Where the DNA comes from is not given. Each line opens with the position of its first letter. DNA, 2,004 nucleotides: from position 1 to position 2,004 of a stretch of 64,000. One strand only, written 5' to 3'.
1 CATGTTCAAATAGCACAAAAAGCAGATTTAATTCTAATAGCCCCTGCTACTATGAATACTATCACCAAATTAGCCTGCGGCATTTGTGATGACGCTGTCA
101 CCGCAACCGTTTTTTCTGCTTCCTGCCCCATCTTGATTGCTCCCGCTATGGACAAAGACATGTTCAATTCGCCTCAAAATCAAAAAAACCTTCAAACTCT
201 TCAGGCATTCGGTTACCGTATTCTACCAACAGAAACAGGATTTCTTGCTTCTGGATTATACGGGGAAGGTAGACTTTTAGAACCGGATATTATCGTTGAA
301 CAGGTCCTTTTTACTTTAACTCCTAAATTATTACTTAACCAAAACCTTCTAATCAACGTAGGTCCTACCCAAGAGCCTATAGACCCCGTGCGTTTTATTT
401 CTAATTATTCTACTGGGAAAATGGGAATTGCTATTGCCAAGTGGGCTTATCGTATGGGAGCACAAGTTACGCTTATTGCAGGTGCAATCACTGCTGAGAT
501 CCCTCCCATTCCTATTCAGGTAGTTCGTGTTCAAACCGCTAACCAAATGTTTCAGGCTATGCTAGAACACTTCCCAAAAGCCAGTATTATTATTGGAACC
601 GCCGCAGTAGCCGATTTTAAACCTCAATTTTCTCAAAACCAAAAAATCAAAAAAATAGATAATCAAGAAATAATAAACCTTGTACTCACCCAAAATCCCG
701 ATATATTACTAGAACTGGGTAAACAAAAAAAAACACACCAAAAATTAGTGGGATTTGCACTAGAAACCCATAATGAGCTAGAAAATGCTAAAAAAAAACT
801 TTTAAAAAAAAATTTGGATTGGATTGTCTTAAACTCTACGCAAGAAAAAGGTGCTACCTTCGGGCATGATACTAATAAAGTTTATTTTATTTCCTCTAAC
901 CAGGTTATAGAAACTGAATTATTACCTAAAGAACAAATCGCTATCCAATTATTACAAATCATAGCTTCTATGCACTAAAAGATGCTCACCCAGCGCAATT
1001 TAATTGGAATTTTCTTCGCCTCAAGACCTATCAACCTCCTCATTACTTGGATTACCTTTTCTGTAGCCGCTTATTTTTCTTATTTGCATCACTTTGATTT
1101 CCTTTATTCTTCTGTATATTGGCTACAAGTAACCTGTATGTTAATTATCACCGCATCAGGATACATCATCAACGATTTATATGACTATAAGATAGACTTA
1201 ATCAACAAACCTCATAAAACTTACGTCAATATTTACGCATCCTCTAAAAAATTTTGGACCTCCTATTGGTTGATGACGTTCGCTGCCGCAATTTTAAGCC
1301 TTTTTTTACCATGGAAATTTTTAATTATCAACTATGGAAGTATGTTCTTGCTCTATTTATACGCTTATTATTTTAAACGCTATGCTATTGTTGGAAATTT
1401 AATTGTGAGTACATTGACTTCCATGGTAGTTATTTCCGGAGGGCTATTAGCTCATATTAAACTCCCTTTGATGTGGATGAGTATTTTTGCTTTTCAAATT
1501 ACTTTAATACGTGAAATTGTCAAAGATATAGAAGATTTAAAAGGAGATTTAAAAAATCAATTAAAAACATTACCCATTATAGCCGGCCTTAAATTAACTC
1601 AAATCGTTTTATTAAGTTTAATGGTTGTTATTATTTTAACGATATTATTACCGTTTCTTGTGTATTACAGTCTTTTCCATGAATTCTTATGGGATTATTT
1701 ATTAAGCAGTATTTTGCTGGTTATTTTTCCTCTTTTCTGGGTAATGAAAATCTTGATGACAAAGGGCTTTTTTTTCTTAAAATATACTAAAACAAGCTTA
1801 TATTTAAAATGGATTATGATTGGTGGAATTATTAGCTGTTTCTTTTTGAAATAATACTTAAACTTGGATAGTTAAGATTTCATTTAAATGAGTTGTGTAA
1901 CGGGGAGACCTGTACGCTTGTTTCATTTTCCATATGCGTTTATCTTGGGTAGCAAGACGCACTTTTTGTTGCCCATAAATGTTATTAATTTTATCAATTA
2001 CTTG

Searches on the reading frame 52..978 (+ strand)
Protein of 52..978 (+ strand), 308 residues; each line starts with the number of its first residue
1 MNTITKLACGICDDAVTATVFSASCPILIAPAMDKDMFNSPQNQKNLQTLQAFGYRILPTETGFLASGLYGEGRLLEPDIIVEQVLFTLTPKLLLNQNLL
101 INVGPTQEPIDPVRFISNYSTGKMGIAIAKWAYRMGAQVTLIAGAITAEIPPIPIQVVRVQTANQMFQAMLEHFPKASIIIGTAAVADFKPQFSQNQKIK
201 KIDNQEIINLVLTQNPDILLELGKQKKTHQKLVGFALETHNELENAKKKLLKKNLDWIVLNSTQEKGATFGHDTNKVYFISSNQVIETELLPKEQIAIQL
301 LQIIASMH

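Call 22: find_encoding_contigs(protein=window:52-978:+, flank=10000, max_places=4)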
Protein window:52-978:+ (308 aa): no gene with exactly this product is on record in the collection.

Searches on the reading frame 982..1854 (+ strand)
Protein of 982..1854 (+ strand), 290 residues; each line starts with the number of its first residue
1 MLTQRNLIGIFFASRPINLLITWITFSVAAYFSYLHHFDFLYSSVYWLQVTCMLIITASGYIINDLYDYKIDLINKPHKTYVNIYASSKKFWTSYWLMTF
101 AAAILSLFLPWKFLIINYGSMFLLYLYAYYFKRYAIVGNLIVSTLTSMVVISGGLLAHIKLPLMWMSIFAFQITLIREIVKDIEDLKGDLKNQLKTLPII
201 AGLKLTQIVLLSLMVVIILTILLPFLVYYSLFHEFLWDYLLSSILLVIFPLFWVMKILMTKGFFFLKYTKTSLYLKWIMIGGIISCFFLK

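Call 26: find_encoding_contigs(protein=window:982-1854:+, flank=10000, max_places=6)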
Protein window:982-1854:+ (290 aa): 3 contigs read that carry it; 1 place shown.
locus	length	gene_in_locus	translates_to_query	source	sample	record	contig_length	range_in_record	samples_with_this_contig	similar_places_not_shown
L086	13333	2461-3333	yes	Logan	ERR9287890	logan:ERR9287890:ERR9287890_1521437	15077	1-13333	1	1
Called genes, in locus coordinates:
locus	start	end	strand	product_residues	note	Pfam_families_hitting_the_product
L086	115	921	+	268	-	PF13428:TPR_14 (faint), PF13525:YfiO, PF13174:TPR_6 (faint), PF13525:YfiO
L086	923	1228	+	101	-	PF01192:RNA_pol_Rpb6 (faint)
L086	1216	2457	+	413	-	PF02441:Flavoprotein, PF04127:DFP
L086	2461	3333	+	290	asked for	PF01040:UbiA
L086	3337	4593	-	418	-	PF00817:IMS, PF11799:IMS_C, PF13438:DUF4113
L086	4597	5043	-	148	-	PF00717:Peptidase_S24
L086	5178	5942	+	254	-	PF05138:PaaA_PaaC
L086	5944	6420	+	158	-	PF01883:FeS_assembly_P, PF23451:Zn_ribbon_PaaD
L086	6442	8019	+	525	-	-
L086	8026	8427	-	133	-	PF18962:Por_Secre_tail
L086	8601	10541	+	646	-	PF00289:Biotin_carb_N, PF02222:ATP-grasp, PF02655:ATP-grasp_3 (weak), PF02786:CPSase_L_D2, PF07478:Dala_Dala_lig_C, PF08443:RimK (faint), PF02785:Biotin_carb_C, PF00364:Biotin_lipoyl, +1 more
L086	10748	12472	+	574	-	PF04734:Ceramidase_alk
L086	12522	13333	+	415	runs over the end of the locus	PF00675:Peptidase_M16, PF05193:Peptidase_M16_C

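Call 47: search_protein_families(library=pfam, proteins=[window:982-1854:+], max_evalue=0.00001)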
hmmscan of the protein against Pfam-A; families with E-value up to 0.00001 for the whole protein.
window:982-1854:+ (290 aa): 1 family
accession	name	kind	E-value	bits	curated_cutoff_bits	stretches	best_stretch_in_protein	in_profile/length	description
PF01040.23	UbiA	-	9e-26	91.1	34.2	1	23-257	2-231/250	UbiA prenyltransferase family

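Call 60: search_protein_families(library=ncbifam, proteins=[window:982-1854:+], max_evalue=0.00001)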
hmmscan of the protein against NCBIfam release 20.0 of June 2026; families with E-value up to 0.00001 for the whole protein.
window:982-1854:+ (290 aa): 8 families
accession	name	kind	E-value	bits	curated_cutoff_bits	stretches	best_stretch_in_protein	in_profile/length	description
NF009513.0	PRK12872.1-3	equivalog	1.6e-45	155.9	288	1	6-288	11-292/293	prenyltransferase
NF009523.0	PRK12884.1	equivalog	2.9e-37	128.4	269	1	46-259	39-248/279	prenyltransferase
NF009521.0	PRK12882.1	equivalog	9e-35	120.2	296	1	15-280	13-267/280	geranylgeranylglycerol-phosphate geranylgeranyltransferase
NF009512.0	PRK12872.1-1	equivalog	3.9e-32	112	278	1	30-288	22-297/303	geranylgeranylglycerol-phosphate geranylgeranyltransferase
NF009522.0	PRK12883.1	equivalog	5e-28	98.4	353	1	15-226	11-219/279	geranylgeranylglycerol-phosphate geranylgeranyltransferase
NF005742.0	PRK07566.1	equivalog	1.1e-07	31.3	313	1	52-233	70-262/315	chlorophyll synthase ChlG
NF009525.0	PRK12887.1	equivalog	1.2e-06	28.1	226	1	40-254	48-273/310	homogentisate phytyltransferase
TIGR01476.1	chlor_syn_BchG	subfamily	1.5e-06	27.9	212.3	1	43-228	33-227/283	(bacterio)chlorophyll synthase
